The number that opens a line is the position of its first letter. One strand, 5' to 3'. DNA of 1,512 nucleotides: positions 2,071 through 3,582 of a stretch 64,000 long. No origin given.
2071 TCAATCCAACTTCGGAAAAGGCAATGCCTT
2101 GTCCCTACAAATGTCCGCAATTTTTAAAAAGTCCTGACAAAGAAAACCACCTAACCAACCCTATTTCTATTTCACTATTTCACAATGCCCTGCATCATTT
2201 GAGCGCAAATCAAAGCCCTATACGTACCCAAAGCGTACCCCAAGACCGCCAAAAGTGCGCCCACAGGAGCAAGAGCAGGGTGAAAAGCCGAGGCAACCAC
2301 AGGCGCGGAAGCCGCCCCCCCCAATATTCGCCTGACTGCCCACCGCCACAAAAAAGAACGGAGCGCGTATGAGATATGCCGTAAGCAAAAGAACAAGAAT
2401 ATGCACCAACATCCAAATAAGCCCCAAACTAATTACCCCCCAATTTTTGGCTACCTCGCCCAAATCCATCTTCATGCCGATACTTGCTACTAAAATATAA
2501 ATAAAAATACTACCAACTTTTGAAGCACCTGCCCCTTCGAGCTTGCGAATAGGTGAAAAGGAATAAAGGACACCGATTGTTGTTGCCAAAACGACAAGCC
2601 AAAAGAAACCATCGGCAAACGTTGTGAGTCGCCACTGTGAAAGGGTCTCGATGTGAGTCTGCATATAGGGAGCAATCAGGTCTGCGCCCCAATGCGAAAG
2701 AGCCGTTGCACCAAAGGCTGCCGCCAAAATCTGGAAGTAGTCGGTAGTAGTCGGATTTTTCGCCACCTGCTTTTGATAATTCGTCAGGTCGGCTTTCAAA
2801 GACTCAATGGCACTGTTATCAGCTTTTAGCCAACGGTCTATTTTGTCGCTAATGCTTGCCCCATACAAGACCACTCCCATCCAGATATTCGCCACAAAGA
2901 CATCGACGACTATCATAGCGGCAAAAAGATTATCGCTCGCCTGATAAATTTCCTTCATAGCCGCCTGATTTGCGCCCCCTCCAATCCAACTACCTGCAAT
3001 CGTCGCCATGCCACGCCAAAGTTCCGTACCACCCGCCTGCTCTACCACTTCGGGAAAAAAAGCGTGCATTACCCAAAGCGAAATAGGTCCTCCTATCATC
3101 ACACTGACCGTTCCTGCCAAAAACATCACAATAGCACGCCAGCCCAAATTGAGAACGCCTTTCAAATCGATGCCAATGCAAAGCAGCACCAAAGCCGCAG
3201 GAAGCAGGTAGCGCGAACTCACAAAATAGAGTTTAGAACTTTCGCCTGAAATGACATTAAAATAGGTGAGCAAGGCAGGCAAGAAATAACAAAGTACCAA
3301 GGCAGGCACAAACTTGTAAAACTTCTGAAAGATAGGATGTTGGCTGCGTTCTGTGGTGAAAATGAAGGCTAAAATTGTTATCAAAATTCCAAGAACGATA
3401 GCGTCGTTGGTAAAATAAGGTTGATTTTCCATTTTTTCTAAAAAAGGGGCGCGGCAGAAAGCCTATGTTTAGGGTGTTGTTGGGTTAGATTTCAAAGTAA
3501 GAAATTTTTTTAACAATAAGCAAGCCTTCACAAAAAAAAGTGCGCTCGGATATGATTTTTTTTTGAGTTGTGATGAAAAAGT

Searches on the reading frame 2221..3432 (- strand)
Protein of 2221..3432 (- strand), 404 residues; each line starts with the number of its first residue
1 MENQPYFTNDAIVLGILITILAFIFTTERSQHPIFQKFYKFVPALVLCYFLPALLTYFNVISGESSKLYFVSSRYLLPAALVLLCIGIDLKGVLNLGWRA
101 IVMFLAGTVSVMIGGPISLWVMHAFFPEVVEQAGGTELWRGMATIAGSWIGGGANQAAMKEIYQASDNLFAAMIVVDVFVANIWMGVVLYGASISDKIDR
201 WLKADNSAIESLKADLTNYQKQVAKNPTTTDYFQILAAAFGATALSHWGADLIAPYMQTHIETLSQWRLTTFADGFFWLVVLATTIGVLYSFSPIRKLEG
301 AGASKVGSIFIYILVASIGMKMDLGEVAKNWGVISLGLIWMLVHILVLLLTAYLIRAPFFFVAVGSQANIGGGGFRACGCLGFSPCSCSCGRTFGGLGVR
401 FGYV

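Call 4: search_protein_families(library=pfam, proteins=[window:2221-3432:-], max_evalue=0.01)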
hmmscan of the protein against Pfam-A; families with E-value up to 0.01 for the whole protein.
window:2221-3432:- (404 aa): 1 family
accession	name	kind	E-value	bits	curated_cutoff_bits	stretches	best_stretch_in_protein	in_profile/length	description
PF05684.17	DUF819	-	1.2e-69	235.6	27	1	15-373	1-336/379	Protein of unknown function (DUF819)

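Call 11: search_protein_families(library=ncbifam, proteins=[window:2221-3432:-], max_evalue=0.01)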
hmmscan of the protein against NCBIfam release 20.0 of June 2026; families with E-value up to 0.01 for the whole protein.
window:2221-3432:- (404 aa): 0 families

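Call 12: find_related_loci(query=window:2221-3432:-, collection=genome_contigs, flank=10000)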
Query window:2221-3432:- (404 aa) in genome_contigs; peptide patterns used: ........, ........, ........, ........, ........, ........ (x = any residue, [..] = any of these).
600 stretches matched a pattern (row limit reached: there are more); 489 encode a relative of the query (tblastn E <= 1e-3); the best 80 are kept; 80 distinct loci.
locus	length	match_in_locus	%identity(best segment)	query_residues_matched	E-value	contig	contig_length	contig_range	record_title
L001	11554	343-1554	59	1-402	8e-157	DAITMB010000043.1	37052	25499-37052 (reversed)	MAG TPA_asm: Bacteroidota bacterium isolate CTOTU7314 NODE_1123_length_37052_cov_10.065330, whole genome shotgun sequenc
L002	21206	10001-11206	57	1-402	2e-156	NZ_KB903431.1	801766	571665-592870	Flexithrix dorotheae DSM 6795 A3EMDRAFT_scaffold_1.2, whole genome shotgun sequence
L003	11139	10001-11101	62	3-372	4e-153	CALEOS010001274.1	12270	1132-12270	MAG TPA_asm: uncultured Lewinella sp. isolate SRR3933179_bin.2_CONCOCT_v1.1_MAG genome assembly, contig: ERZ1743968.688,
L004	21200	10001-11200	59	4-402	1e-151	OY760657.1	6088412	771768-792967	MAG: uncultured Saccharicrinis sp. isolate b24d65bc-b787-4b08-bcc3-89705e2e545e genome assembly, chromosome: 1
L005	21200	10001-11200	58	4-402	4e-151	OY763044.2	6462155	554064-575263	MAG: uncultured Saccharicrinis sp. isolate e4f3df5d-a459-421c-8471-c5220a80581e genome assembly, chromosome: 1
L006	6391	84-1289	57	1-402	3e-151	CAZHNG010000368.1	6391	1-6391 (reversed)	MAG TPA_asm: uncultured Saprospiraceae bacterium isolate SRP141376_co5_359 genome assembly, contig: NODE_28708_length_63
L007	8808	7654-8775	61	1-372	1e-150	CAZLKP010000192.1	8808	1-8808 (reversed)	MAG TPA_asm: uncultured Bacteroidia bacterium isolate SRP141376_co5_54 genome assembly, contig: NODE_19324_length_8808_c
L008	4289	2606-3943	54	3-402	8e-154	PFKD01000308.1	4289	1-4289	MAG: Flexibacter sp. CG_4_10_14_3_um_filter_32_15 CG_4_10_14_3_um_filter_scaffold_19018_c, whole genome shotgun sequence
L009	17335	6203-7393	58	5-402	3e-149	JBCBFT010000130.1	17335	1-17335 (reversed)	MAG: Bacteroidota bacterium isolate J06613_6 NODE_130_length_17335_cov_11.346796, whole genome shotgun sequence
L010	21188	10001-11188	57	7-402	5e-149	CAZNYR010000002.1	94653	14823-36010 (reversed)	MAG TPA_asm: uncultured Cytophagales bacterium isolate SRP141376_co3_457 genome assembly, contig: NODE_424_length_94653_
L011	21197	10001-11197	57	4-402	4e-149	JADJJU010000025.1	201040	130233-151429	MAG: Saprospiraceae bacterium isolate Ejby_18-Q3-R6-50_MAXAC.240 tig00832403-10-2012110, whole genome shotgun sequence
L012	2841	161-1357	57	4-402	5e-157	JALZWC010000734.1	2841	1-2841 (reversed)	MAG: Saprospiraceae bacterium isolate g3_MAG_00014 g3_MAG_00014_000000000734, whole genome shotgun sequence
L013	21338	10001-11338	54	3-402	7e-149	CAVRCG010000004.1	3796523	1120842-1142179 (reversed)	MAG: uncultured Cytophagales bacterium isolate MFD03250.bin.2.105 genome assembly, contig: contig_5879, whole genome sho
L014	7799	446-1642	56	4-402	2e-148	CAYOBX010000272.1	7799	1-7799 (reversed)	MAG TPA_asm: uncultured Saprospiraceae bacterium isolate SRP065251_co1_50 genome assembly, contig: NODE_7687_length_7799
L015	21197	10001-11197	57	1-402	4e-148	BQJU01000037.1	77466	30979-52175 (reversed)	MAG: Saprospiraceae bacterium DHS20C18 DNA, sequence037, whole genome shotgun sequence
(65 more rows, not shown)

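Call 34: find_related_loci(query=window:2221-3432:-, collection=metagenome_contigs, flank=10000)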
Query window:2221-3432:- (404 aa) in metagenome_contigs; peptide patterns used: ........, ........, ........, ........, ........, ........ (x = any residue, [..] = any of these).
557 stretches matched a pattern; 342 encode a relative of the query (tblastn E <= 1e-3); the best 80 are kept; 80 distinct loci.
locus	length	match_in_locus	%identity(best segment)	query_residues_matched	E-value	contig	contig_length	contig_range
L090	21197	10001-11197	59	1-402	9e-156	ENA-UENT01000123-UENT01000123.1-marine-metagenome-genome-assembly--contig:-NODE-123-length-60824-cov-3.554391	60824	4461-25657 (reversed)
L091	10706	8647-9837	58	3-402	1e-154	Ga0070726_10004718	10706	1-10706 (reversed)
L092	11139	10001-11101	62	3-372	3e-153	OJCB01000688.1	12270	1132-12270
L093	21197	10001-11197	59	1-402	5e-154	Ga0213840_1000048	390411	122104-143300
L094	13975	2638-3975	54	3-402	3e-150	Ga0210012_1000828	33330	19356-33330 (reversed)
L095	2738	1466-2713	57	3-372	8e-157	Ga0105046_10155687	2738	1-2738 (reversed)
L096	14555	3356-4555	56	4-402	2e-148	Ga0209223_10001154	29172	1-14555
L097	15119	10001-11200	56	4-402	2e-148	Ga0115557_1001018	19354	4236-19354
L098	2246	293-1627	54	4-402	8e-158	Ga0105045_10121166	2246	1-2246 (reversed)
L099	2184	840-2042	54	2-402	5e-156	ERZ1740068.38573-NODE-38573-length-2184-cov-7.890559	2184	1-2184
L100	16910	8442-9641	56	4-402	4e-145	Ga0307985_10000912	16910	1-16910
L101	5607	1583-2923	52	1-402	1e-145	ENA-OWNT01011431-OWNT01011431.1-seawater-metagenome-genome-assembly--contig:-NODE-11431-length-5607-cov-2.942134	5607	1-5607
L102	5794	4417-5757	52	1-402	2e-145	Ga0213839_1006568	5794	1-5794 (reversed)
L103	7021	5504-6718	55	4-402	4e-144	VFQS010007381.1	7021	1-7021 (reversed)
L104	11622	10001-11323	51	4-402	1e-143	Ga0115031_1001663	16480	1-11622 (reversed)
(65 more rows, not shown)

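Call 59: find_homologous_proteins(query=window:2221-3432:-, max_evalue=1e-50)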
Query window:2221-3432:- (404 aa): 8000 proteins with E <= 1e-50 among 8000 candidates; the best 120 are listed.
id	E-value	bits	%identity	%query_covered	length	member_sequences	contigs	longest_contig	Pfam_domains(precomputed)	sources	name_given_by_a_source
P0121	1.4e-266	902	100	100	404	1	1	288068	PF05684.18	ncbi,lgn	-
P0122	8.0e-229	778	88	100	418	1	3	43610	PF05684.18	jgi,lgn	jgi:uncharacterized membrane protein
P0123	4.2e-152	525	60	99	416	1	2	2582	PF05684.18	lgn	-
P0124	2.0e-151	523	61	99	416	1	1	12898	PF05684.18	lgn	-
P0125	6.5e-151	521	59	99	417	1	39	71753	PF05684.18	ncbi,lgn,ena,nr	ncbi:MAG: DUF819 family protein [Saprospiraceae bacterium]|nr:DUF819 family protein [Saprospiraceae 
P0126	9.3e-151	520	59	99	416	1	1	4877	PF05684.18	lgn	-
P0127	9.8e-151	520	59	99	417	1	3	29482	PF05684.18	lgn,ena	-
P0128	1.1e-150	520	59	99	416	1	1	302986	PF05684.18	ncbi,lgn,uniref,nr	ncbi:DUF819 family protein [Flavilitoribacter nigricans]|uniref:DUF819 family protein n=1 Tax=Flavil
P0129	1.2e-150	520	59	99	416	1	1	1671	PF05684.18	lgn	-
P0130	1.3e-150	520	59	99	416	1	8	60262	PF05684.18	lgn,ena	-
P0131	1.7e-150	520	59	99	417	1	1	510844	PF05684.18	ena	-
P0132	2.2e-150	519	59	99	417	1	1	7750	PF05684.18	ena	-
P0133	2.7e-150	519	59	99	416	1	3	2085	PF05684.18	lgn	-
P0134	3.2e-150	519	59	99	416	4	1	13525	PF05684.18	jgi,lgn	jgi:uncharacterized membrane protein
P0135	5.9e-150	518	59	99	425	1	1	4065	PF05684.18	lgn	-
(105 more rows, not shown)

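Call 60: search_protein_families(library=padloc, proteins=[window:2221-3432:-], max_evalue=0.001)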
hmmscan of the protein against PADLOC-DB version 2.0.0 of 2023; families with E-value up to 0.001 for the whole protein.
window:2221-3432:- (404 aa): 0 families

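Call 61: find_encoding_contigs(protein=P0122, flank=10000, max_places=4)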
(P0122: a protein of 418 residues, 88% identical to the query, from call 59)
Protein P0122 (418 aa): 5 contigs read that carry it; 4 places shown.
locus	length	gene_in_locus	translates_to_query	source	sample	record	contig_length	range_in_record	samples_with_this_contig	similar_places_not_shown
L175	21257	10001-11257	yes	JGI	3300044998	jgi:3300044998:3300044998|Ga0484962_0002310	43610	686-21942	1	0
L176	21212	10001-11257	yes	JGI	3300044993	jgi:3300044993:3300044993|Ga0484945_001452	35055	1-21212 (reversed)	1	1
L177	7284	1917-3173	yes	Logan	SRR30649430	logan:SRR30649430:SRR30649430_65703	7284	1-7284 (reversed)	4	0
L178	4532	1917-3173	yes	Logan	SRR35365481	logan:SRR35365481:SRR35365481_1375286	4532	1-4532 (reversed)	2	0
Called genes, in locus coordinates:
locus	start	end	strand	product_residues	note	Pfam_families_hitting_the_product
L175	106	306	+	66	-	-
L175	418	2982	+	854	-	PF00521:DNA_topoisoIV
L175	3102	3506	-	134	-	-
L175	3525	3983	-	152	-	PF12158:DUF3592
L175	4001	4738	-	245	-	-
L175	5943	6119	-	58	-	-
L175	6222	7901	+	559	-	PF01979:Amidohydro_1, PF13382:Adenine_deam_C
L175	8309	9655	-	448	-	-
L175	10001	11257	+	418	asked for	PF05684:DUF819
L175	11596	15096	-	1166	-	PF00289:Biotin_carb_N, PF02222:ATP-grasp, PF02786:CPSase_L_D2, PF07478:Dala_Dala_lig_C, PF02785:Biotin_carb_C, PF00682:HMGL-like, PF02436:PYC_OADA, PF00364:Biotin_lipoyl, +2 more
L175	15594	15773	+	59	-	-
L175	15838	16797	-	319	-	PF01073:3Beta_HSD (weak), PF01370:Epimerase, PF02719:Polysacc_synt_2 (weak), PF04321:RmlD_sub_bind, PF16363:GDP_Man_Dehyd, PF07993:NAD_binding_4 (weak)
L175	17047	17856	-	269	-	PF19293:CdaA_N, PF02457:DAC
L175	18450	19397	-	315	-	PF00795:CN_hydrolase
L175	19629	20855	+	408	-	PF00278:Orn_DAP_Arg_deC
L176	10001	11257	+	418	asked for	PF05684:DUF819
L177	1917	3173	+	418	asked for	PF05684:DUF819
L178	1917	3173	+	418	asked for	PF05684:DUF819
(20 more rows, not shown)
